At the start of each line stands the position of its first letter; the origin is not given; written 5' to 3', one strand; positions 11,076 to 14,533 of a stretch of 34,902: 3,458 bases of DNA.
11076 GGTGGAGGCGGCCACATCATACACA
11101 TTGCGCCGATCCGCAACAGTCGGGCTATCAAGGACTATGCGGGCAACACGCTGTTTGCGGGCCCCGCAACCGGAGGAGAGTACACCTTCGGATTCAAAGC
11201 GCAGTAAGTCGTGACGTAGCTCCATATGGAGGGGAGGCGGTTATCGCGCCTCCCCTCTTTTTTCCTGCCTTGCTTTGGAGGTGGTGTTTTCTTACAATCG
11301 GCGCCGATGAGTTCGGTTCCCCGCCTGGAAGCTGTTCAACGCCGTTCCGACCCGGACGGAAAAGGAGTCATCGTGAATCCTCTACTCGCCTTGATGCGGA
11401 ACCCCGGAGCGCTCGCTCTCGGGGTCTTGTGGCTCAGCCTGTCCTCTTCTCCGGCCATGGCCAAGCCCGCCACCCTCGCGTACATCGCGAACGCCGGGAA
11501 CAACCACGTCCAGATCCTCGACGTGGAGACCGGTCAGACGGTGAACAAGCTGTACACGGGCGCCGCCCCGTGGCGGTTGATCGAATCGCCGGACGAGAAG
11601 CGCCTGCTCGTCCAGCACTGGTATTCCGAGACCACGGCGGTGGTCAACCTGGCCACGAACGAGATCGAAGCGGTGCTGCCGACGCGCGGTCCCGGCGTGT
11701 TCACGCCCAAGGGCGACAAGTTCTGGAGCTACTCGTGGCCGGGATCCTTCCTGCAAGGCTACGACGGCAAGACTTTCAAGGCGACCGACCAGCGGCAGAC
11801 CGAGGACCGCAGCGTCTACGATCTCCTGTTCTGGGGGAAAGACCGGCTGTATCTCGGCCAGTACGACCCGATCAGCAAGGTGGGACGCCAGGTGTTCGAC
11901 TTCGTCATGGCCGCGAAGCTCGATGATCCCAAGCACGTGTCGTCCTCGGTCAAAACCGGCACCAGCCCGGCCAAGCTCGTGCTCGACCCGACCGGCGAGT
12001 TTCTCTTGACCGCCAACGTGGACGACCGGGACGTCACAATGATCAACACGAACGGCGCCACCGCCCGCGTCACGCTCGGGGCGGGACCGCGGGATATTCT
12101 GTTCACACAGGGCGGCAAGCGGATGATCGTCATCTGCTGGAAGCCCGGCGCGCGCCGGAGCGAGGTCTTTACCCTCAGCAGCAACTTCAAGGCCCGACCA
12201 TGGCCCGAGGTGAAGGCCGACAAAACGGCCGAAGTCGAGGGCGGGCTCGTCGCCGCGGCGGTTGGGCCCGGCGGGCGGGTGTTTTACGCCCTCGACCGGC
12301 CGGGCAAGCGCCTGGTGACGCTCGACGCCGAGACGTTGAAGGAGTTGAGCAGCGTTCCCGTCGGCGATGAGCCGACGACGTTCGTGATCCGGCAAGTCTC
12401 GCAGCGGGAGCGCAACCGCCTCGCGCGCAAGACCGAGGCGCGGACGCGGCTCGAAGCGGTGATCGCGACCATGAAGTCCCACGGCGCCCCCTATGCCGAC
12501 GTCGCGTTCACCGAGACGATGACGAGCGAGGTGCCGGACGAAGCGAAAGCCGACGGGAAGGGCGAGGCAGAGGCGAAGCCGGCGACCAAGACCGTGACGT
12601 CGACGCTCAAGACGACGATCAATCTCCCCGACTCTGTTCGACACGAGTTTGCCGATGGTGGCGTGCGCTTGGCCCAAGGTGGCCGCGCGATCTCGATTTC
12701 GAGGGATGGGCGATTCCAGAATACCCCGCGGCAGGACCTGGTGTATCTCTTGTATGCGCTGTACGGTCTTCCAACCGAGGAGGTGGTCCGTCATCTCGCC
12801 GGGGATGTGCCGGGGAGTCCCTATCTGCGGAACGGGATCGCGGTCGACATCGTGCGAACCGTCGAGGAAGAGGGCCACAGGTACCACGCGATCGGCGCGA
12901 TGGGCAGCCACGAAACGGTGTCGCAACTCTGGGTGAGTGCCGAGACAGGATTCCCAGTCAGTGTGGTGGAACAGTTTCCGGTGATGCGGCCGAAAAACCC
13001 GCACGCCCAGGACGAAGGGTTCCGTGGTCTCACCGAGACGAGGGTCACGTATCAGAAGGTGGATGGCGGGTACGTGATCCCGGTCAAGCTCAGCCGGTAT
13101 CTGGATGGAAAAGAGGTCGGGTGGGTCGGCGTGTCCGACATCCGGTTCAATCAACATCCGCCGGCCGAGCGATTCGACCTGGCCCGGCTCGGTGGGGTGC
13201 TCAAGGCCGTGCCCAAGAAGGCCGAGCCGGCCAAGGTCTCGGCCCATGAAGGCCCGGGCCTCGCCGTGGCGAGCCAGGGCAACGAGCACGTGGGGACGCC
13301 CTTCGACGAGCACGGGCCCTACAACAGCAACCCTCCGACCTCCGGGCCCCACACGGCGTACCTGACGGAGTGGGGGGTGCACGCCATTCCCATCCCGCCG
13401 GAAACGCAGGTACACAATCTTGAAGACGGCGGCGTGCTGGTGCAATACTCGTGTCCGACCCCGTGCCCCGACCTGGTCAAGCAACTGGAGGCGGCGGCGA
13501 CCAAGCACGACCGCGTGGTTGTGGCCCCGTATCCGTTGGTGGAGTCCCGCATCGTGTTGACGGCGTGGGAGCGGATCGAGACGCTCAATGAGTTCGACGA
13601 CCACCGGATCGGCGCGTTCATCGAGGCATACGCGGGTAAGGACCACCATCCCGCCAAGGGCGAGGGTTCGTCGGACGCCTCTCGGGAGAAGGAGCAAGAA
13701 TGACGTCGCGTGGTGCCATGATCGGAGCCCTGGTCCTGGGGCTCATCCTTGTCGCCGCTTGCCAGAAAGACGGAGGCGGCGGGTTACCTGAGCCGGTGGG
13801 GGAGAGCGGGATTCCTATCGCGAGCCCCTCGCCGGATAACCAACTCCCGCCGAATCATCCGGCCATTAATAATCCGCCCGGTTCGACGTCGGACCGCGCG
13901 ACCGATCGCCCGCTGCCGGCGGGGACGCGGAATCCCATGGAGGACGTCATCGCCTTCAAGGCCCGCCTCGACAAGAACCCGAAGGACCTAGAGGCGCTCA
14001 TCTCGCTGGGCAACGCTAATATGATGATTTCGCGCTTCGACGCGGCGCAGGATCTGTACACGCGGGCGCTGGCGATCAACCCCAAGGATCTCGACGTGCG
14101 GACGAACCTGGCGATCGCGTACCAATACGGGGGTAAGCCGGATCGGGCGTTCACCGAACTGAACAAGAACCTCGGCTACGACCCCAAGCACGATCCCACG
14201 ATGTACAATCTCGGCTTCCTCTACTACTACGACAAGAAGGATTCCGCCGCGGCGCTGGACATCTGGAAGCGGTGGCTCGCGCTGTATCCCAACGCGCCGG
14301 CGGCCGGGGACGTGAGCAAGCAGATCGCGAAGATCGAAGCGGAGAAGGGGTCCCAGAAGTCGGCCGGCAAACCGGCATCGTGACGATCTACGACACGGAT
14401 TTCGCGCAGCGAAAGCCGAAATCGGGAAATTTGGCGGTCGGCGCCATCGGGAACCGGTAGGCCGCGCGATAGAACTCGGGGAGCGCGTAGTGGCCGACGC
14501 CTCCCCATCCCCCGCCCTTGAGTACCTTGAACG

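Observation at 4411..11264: Tandemly duplicated transcription units encoding ~1,050-aa secreted pentaheme cytochromes with a large heme-free, disulfide-rich C-terminal half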

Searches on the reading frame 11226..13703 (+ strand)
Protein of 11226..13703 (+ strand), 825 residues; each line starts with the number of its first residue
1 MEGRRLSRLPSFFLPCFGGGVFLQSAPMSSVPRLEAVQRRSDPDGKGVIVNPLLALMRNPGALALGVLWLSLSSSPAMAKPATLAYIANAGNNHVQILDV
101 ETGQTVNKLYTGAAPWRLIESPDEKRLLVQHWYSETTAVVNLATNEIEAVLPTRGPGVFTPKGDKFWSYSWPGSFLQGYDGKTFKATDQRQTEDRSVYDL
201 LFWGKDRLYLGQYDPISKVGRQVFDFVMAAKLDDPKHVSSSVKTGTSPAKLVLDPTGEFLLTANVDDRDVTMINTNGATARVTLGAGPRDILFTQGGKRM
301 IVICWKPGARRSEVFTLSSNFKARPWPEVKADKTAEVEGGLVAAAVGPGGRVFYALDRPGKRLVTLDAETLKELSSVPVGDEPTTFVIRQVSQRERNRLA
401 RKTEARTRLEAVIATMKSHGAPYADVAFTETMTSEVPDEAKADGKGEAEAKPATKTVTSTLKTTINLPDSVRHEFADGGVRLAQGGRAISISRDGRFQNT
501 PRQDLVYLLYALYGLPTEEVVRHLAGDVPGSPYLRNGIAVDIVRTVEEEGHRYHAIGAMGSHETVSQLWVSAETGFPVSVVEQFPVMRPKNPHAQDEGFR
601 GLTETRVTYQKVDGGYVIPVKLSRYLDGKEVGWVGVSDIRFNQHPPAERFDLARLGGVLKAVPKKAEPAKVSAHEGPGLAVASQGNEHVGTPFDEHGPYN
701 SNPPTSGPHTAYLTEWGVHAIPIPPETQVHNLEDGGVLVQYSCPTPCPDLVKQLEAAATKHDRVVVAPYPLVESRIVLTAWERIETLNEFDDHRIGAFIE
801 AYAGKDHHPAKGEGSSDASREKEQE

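Call 11: search_protein_families(library=pfam, proteins=[window:11226-13703:+], max_evalue=0.001)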
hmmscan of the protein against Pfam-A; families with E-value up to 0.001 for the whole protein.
window:11226-13703:+ (825 aa): 1 family
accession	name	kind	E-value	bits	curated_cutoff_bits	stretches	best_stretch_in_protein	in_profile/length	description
PF11303.13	DUF3105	-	2.5e-26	92.7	25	1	698-813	9-126/130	Protein of unknown function (DUF3105)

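Call 74: find_homologous_proteins(query=window:11307-13700:+, max_evalue=0.00001)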
Query window:11307-13700:+ (798 aa): 62 proteins with E <= 0.00001 among 8000 candidates.
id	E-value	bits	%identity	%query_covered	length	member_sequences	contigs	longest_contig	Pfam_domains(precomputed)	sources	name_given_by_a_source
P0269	0.0e+0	1777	99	97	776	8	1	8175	PF11303.14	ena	-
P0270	0.0e+0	1645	92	97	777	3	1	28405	PF11303.14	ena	-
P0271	0.0e+0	1597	89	97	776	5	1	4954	PF11303.14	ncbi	-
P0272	0.0e+0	1498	83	97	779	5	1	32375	PF11303.14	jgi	-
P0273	0.0e+0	1468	82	96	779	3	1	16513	PF11303.14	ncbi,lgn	-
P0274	0.0e+0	1353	74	97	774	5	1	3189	PF11303.14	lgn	-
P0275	0.0e+0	1319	73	97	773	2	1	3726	PF11303.14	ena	-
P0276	0.0e+0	1290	73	92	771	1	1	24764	PF11303.14,PF21783.3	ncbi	-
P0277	0.0e+0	1281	72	93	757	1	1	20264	PF11303.14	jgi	jgi:DNA-binding beta-propeller fold protein YncE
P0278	0.0e+0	1273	71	94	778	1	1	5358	PF11303.14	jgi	jgi:hypothetical protein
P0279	0.0e+0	1215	69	94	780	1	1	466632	PF11303.14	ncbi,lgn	ncbi:MAG: DUF3105 domain-containing protein [Nitrospirota bacterium]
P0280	0.0e+0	1174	67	94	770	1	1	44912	PF25174.2,PF11303.14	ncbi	-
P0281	0.0e+0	1148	66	94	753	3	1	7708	PF25174.2,PF11303.14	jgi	jgi:YVTN family beta-propeller protein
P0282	0.0e+0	1129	65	95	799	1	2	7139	PF11303.14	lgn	-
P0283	5.5e-291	986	65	80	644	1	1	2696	PF11303.14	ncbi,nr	ncbi:MAG TPA: DUF3105 domain-containing protein, partial [Nitrospiria bacterium]|nr:DUF3105 domain-c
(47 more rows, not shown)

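Call 84: predict_structure(alignment_id=A3)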
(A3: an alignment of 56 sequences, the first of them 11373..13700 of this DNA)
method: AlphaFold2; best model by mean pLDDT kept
length: 776 residues; sequences in the alignment: 56
mean_pLDDT: 89.1   pTM: 0.88
mean pLDDT of the five models: 89.1, 88.6, 87.8, 87.7, 87.5
residues with pLDDT >= 90: 573; 70-90: 128; 50-70: 48; < 50: 27
segments of 3 or more residues with pLDDT < 50: 23-28, 396-400, 765-776
pLDDT, mean of each block of 10 residues (from residue 1): 51 55 50 96 96 96 96 97 94 97 95 95 92 95 92 92 88 91 86 95 95 96 95 95 94 92 95 93 94 94 95 95 96 95 96 97 97 97 85 48 76 95 95 93 93 87 95 92 79 94 94 88 96 81 57 92 95 93 95 95 94 87 79 92 91 95 89 95 95 91 90 91 95 96 96 89 48 28
secondary structure, 60 per line:
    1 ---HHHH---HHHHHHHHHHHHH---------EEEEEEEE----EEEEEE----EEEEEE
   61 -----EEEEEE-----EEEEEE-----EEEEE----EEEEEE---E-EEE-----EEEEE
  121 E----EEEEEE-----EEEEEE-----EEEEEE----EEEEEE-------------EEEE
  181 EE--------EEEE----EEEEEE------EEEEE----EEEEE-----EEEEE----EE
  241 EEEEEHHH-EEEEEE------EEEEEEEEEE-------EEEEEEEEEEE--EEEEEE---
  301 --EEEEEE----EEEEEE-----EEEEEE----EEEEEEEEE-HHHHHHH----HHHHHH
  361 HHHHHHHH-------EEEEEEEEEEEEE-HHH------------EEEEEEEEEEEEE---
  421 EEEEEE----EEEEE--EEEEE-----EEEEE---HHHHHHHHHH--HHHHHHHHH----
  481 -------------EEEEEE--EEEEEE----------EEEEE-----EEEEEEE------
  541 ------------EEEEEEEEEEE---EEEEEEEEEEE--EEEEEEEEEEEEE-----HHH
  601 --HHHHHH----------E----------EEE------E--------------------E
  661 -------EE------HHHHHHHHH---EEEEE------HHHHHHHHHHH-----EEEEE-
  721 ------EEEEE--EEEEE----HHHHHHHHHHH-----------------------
elements in order (helices of 4 or more, strands of 3 or more residues): H4-7 H11-23 E33-40 E45-50 E55-60 E66-71 E77-82 E88-92 E97-102 E108-110 E116-121 E126-131 E137-142 E148-153 E158-163 E177-182 E191-194 E199-204 E211-215 E220-224 E230-234 E239-245 E250-255 E262-271 E279-289 E292-297 E303-308 E313-318 E324-329 E334-342 H344-350 H355-368 E376-388 E405-417 E421-426 E431-435 E438-442 E448-452 H456-465 H468-476 E494-499 E502-507 E518-522 E528-534 E553-563 E567-577 E580-592 H603-608 E630-632 H676-684 E688-692 H699-709 E715-719 E727-731 E734-738 H743-753

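Call 88: fold_search(model_id=the predicted structure, library=pdb)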
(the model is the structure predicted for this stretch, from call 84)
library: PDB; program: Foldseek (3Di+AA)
matches with E <= 10: 1777; with E <= 0.001: 1367
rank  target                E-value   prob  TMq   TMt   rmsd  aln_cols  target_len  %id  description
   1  1l0q_A                6.4e-20  1.00  0.34  0.66  13.2       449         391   17  Tandem YVTN beta-propeller and PKD domains from an archaeal surface layer protein (released 2002-11-06)
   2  9n6v_LQ               7.5e-14  1.00  0.28  0.26  19.0       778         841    9  SSU processome maturation and disassembly, State A (released 2025-11-05)
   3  6rtd_B                9.7e-14  1.00  0.28  0.44   8.3       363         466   14  Dihydro-heme d1 dehydrogenase NirN in complex with DHE (released 2019-06-19)
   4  7d4i_B1               1.1e-13  1.00  0.28  0.28  15.6       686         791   10  Cryo-EM structure of 90S small ribosomal precursors complex with the DEAH-box RNA helicase Dhr1 (State F) (released 2021-10-06)
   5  9g33_UL               1.9e-13  1.00  0.23  0.21  24.6       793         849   10  Stalled 90S - Utp23-Krr1-deltaC3 (released 2025-06-18)
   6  6tv2_A                2.0e-13  1.00  0.29  0.55   8.1       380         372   13  Heme d1 biosynthesis associated Protein NirF (released 2020-04-22)
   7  1ri6                  2.7e-13  1.00  0.34  0.74   4.2       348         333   13  Structure of a putative isomerase from E. coli (released 2003-11-25)
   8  9n74_LQ               3.4e-13  1.00  0.27  0.26  17.8       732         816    9  SSU processome maturation and disassembly, State H (released 2025-10-29)
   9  9dum_B                6.3e-13  1.00  0.32  0.61   5.2       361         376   12  Human PELP1-WDR18-TEX10 complex (released 2025-04-30)
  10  6rtd_A                7.4e-13  1.00  0.29  0.45   8.8       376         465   12  Dihydro-heme d1 dehydrogenase NirN in complex with DHE (released 2019-06-19)
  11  4qrj_A                8.6e-13  1.00  0.32  0.66   4.9       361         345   12  Crystal structure of a putative 6-phosphogluconolactonase (BACUNI_04672) from Bacteroides uniformis ATCC 8492 at 2.20  (released 2014-07-23)
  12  6nau_A                9.5e-13  1.00  0.34  0.72   4.6       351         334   12  1.55 Angstrom Resolution Crystal Structure of 6-phosphogluconolactonase from Klebsiella pneumoniae (released 2018-12-19)
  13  7mq8_LO               9.5e-13  1.00  0.28  0.26  19.2       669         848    9  Cryo-EM structure of the human SSU processome, state pre-A1 (released 2021-09-22)
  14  6lqs_B1               1.4e-12  1.00  0.29  0.28  16.2       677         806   10  Cryo-EM structure of 90S small subunit preribosomes in transition states (State D) (released 2020-09-16)
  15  5c2v_B                1.5e-12  1.00  0.29  0.60   5.0       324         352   15  Kuenenia stuttgartiensis Hydrazine Synthase (released 2015-10-14)
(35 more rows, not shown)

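Call 98: search_solved_structures(query=A3, max_evalue=1, show_alignments=2)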
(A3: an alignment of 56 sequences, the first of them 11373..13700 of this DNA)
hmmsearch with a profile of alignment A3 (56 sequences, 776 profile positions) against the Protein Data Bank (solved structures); distinct sequences matched with E-value up to 1: 9.
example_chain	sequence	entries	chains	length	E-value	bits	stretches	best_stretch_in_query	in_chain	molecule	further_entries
1l0q_A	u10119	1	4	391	4.7e-22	81.1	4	34-97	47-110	Surface layer protein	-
5c2v_B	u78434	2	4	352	5.4e-10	41.2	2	292-337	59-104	HYDRAZINE SYNTHASE BETA SUBUNIT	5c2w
3bws_A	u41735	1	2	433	0.00083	20.8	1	45-255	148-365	protein Lp49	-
6tv2_A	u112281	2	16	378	0.014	16.7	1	32-134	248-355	Protein NirF | Protein NirF,Protein NirF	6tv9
9eh1_W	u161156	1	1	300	0.058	14.7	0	40-103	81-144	Superkiller complex protein 8, N-terminally processed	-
6gmh_W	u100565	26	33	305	0.06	14.6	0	40-103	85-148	WD repeat-containing protein 61 | WDR61 | Superkiller complex protein 8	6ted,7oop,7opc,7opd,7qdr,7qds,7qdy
3ow8_A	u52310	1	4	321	0.07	14.4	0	40-103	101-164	WD repeat-containing protein 61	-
3vgz_A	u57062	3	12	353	0.25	12.6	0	27-77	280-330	Uncharacterized protein YncE | PQQ-dependent catabolism-associated beta-propeller protein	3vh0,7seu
5m89_A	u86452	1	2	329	0.39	11.9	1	287-330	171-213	Spliceosome WD40 Sc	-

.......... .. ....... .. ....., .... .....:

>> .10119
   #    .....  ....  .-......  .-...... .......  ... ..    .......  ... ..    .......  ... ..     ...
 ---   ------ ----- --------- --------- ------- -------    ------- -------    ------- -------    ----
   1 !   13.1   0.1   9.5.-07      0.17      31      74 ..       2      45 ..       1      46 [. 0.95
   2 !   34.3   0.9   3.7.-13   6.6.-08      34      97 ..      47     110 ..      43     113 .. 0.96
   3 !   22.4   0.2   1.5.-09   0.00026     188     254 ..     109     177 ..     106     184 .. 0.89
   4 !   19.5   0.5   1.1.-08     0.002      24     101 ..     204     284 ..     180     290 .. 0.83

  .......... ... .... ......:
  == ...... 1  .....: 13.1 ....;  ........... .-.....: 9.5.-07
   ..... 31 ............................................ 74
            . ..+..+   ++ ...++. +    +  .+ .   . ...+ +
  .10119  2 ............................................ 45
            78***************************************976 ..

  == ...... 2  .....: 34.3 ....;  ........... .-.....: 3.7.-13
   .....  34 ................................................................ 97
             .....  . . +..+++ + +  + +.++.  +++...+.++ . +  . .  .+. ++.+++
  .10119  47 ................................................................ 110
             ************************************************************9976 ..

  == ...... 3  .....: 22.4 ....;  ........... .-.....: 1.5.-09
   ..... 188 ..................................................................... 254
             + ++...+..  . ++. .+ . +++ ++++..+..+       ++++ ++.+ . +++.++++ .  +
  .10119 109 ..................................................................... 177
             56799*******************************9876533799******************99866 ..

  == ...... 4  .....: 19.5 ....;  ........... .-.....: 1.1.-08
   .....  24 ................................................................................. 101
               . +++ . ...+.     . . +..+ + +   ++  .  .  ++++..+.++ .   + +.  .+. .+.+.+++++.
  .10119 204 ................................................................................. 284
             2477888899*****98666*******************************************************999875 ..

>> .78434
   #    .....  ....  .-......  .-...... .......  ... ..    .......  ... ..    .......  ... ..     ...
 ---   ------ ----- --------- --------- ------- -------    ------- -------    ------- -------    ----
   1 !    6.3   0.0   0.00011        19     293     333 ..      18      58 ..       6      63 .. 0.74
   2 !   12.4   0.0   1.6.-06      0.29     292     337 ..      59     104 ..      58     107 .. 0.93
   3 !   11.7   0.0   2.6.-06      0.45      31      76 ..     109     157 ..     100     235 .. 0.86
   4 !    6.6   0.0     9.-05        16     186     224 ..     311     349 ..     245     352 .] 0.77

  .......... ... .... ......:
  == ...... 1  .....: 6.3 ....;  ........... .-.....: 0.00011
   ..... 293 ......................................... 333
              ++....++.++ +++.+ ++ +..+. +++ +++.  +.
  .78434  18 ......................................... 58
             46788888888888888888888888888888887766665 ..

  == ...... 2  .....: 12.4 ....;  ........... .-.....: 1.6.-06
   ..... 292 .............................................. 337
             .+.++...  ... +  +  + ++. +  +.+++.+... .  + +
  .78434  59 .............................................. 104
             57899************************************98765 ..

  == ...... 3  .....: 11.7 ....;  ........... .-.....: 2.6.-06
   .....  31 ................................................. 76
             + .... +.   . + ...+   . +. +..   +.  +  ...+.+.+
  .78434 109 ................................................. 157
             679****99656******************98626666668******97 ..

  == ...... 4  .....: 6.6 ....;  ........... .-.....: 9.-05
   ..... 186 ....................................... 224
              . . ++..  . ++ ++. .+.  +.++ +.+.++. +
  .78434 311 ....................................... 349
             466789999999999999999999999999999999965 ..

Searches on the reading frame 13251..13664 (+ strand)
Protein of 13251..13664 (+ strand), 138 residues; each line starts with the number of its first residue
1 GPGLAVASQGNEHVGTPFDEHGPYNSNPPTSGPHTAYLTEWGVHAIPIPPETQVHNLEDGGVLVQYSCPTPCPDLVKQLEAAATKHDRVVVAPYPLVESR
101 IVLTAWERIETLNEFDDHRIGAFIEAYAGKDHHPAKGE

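Call 89: search_protein_families(library=pfam, proteins=[window:13251-13664:+], max_evalue=10)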
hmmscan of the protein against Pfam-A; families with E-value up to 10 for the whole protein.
seq(138 aa): 1 family
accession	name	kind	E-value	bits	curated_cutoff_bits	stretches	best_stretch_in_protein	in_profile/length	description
PF11303.13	DUF3105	-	4.7e-27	95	25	1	23-137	9-125/130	Protein of unknown function (DUF3105)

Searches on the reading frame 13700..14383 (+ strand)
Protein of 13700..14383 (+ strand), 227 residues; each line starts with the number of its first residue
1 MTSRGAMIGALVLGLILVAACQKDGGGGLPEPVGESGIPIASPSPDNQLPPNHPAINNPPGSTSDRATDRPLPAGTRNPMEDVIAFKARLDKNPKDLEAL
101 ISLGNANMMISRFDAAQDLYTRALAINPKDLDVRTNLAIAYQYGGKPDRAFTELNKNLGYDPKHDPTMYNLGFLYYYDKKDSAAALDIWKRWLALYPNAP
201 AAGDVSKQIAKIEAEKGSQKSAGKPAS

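Call 11: search_protein_families(library=pfam, proteins=[window:13700-14383:+], max_evalue=0.001)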
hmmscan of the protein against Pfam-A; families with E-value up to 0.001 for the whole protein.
window:13700-14383:+ (227 aa): 13 families
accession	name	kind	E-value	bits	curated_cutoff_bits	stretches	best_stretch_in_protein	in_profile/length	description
PF13431.12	TPR_17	-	3e-10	40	24.4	1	119-150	1-32/34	Tetratricopeptide repeat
PF23914.1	TPR_CcmH_CycH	-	8e-09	36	42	1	84-198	37-153/158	Cytochrome c-type biogenesis protein H TPR domain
PF07719.23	TPR_2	-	2.5e-08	33.9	27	1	98-130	2-34/34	Tetratricopeptide repeat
PF13428.12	TPR_14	-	5.5e-08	33.2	23.5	1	98-139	2-43/44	Tetratricopeptide repeat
PF13424.12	TPR_12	-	7.3e-08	32.9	30.1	0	91-127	39-75/77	Tetratricopeptide repeat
PF00515.34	TPR_1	-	7.4e-08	32.3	27.8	1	98-130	2-34/34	Tetratricopeptide repeat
PF14559.12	TPR_19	-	9.3e-08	32.7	25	1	112-169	6-62/68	Tetratricopeptide repeat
PF13432.12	TPR_16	-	8.5e-07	29.7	32.7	0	85-130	19-64/65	Tetratricopeptide repeat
PF14561.12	TPR_20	-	1.4e-06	29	25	0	122-161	13-52/90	Tetratricopeptide repeat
PF13174.12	TPR_6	-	4.6e-05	24.2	26.3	0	168-198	3-32/33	Tetratricopeptide repeat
PF13414.12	TPR_11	-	7.4e-05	22.8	26.8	0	112-142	9-39/42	TPR repeat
PF13181.12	TPR_8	-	0.00067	20.1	25.7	0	98-130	2-34/34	Tetratricopeptide repeat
PF13371.12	TPR_9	-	0.00078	19.8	35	0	112-162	10-60/73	Tetratricopeptide repeat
